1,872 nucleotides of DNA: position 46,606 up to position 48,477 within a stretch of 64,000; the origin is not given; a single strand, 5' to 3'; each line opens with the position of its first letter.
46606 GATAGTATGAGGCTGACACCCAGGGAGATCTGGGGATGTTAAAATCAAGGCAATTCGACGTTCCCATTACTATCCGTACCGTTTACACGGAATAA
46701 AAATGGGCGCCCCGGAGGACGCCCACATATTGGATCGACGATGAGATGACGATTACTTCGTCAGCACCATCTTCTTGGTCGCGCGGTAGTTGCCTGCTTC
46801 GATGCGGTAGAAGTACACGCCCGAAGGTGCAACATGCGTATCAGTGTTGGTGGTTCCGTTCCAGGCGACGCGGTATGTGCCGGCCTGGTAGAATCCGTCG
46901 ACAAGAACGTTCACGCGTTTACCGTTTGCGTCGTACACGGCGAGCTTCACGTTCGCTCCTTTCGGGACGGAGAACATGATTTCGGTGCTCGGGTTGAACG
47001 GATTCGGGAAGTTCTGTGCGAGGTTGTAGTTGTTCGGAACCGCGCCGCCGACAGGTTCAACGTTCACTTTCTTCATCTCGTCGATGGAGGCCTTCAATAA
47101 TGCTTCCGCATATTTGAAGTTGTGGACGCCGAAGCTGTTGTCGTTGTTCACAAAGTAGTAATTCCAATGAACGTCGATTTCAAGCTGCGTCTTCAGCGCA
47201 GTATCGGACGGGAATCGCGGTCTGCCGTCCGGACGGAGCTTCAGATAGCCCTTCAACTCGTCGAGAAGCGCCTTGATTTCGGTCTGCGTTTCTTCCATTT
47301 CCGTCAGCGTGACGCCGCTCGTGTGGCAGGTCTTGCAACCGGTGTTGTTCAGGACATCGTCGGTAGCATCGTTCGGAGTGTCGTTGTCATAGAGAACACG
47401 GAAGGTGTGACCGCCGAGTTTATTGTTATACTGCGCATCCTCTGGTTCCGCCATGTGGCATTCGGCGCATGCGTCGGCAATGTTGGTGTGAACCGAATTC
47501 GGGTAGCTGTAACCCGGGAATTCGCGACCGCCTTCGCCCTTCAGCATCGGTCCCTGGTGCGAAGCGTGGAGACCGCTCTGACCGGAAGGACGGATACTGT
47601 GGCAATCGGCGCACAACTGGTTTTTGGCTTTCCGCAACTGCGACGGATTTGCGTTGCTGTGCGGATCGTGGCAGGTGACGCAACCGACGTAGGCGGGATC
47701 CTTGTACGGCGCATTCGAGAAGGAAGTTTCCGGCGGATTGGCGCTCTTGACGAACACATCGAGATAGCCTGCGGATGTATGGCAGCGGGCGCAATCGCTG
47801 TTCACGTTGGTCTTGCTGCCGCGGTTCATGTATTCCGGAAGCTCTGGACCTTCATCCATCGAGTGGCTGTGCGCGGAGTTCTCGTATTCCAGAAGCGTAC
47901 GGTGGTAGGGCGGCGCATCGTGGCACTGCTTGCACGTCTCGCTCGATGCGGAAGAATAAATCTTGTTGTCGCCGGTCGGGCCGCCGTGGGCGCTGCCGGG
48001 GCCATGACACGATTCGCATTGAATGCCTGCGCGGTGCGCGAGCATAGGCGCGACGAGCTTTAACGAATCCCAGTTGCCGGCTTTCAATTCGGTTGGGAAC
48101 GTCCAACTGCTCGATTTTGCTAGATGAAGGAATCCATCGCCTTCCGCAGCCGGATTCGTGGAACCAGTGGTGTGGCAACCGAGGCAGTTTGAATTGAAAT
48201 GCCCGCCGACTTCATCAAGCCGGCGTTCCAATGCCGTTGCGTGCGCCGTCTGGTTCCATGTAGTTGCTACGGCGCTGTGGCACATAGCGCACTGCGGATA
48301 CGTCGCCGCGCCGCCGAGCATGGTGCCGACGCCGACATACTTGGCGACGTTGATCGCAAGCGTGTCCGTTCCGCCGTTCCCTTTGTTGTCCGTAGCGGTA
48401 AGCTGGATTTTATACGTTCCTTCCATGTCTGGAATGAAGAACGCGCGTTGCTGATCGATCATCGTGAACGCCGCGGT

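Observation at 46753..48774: Multiheme cytochrome that is a type IX secretion system cargo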

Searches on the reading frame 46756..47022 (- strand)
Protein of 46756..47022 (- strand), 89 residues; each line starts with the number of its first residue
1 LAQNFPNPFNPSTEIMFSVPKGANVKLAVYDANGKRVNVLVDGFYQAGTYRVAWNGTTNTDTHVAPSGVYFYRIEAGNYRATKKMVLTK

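Call 66: search_solved_structures(query=window:46756-47022:-, max_evalue=10, show_alignments=3)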
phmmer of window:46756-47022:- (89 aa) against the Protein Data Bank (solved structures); distinct sequences matched with E-value up to 10: 15.
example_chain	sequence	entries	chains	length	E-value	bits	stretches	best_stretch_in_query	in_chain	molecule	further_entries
7eh9_A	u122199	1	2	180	0.029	17.7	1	24-78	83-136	Basal-body rod modification protein FlgD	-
3osv_A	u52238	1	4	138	0.042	17.2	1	21-74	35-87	Flagellar basal-body rod modification protein FlgD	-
7bhq_A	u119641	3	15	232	0.045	17.1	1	24-78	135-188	Basal-body rod modification protein FlgD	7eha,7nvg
7bk5_AAA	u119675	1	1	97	0.21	14.9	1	27-74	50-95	Putative copper resistance protein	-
6tpb_A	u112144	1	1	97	0.22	14.9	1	27-74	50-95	Putative copper resistance protein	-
6nfq_A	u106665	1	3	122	0.24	14.8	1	27-75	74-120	CopC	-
7o21_A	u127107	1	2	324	0.29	14.5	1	25-73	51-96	Uncharacterized conserved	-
4r40_A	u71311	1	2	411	0.4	14.1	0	46-76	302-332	Protein TolB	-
4pwz_A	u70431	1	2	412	0.4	14.1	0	46-76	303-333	Protein TolB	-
6pnv_A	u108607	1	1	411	0.43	14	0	48-79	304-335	Tol-Pal system protein TolB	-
7a0j_AAA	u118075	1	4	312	0.72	13.2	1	51-80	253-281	Serine/threonine-protein kinase-like protein ACR4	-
1m42_A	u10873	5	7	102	0.8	13.1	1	24-71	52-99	Copper resistance protein C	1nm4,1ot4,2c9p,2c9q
7bk7_AAA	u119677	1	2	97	0.95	12.9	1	27-74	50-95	Putative copper resistance protein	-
3c12_A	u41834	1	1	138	1.3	12.4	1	23-65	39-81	Flagellar protein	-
3cqo_A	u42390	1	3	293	1.4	12.3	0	9-44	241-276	FBP32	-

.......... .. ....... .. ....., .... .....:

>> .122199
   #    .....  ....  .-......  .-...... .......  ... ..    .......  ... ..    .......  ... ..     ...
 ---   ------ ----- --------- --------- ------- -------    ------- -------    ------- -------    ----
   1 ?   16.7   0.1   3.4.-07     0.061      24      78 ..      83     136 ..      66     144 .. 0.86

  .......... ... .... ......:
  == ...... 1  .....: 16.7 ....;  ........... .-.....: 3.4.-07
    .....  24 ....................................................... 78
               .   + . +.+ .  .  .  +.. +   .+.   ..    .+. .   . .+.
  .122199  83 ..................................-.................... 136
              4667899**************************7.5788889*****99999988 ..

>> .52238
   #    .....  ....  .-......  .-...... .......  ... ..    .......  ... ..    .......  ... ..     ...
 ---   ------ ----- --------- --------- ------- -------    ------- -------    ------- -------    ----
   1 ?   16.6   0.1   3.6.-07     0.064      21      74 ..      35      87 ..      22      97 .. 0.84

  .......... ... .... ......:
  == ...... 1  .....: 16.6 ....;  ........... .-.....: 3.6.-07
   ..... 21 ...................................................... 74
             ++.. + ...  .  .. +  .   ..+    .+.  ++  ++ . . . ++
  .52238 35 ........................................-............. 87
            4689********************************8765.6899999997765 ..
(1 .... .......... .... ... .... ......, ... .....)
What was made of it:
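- As a single sequence it hits only FlgD in the PDB, at E about 0.03 (call 66).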

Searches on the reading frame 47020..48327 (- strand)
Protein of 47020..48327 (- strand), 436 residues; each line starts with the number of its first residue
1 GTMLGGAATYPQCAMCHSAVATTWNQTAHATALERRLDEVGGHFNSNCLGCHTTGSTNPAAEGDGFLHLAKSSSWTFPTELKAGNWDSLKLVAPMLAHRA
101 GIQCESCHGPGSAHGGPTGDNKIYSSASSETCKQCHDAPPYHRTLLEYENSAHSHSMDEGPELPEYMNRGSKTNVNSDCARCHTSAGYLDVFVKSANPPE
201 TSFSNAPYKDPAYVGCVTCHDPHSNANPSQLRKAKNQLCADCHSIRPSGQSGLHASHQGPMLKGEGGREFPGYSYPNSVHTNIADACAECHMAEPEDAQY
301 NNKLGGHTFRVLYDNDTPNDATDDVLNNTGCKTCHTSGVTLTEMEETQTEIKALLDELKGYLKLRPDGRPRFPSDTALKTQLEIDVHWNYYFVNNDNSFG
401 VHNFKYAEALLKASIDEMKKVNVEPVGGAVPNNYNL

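Call 67: find_related_loci(query=window:47020-48327:-, collection=metagenome_contigs, flank=10000)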
Query window:47020-48327:- (436 aa) in metagenome_contigs; peptide patterns used: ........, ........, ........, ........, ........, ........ (x = any residue, [..] = any of these).
32 stretches matched a pattern; 1 encode a relative of the query (tblastn E <= 1e-3); 1 distinct loci.
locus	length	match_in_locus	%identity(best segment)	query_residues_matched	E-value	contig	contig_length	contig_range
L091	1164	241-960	24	13-245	2e-9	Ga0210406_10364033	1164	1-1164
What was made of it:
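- Tried and rejected: The metagenome_contigs scan with the heme domain found one irrelevant locus (call 67).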

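Call 86: search_protein_representatives(protein=window:47020-48327:-)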
Query: 436 residues. Proteins with E-value up to 0.001 (for the whole library): 2604; up to 1e-10: 950; up to 1e-30: 128. The best 150 are listed.
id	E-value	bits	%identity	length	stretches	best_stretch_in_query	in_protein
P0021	5.5e-158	543.0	64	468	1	61-434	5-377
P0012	3.0e-155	534.0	57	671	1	6-434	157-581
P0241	1.6e-99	350.3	37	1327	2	12-416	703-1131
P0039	3.9e-86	306.1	47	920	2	1-271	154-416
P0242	9.5e-86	304.9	45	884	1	7-422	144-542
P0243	1.5e-82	294.3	36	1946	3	20-415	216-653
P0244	1.6e-81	290.9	38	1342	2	12-420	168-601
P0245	4.2e-77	276.4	44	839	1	11-419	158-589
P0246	3.5e-75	270.1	41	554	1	8-419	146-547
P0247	6.5e-69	249.4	43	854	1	1-423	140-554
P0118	9.8e-69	248.8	41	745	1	11-421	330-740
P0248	1.9e-68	247.9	42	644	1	9-419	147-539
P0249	1.5e-67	244.9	38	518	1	10-420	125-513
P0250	1.9e-67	244.5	41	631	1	12-423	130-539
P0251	3.0e-67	243.9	42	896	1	12-426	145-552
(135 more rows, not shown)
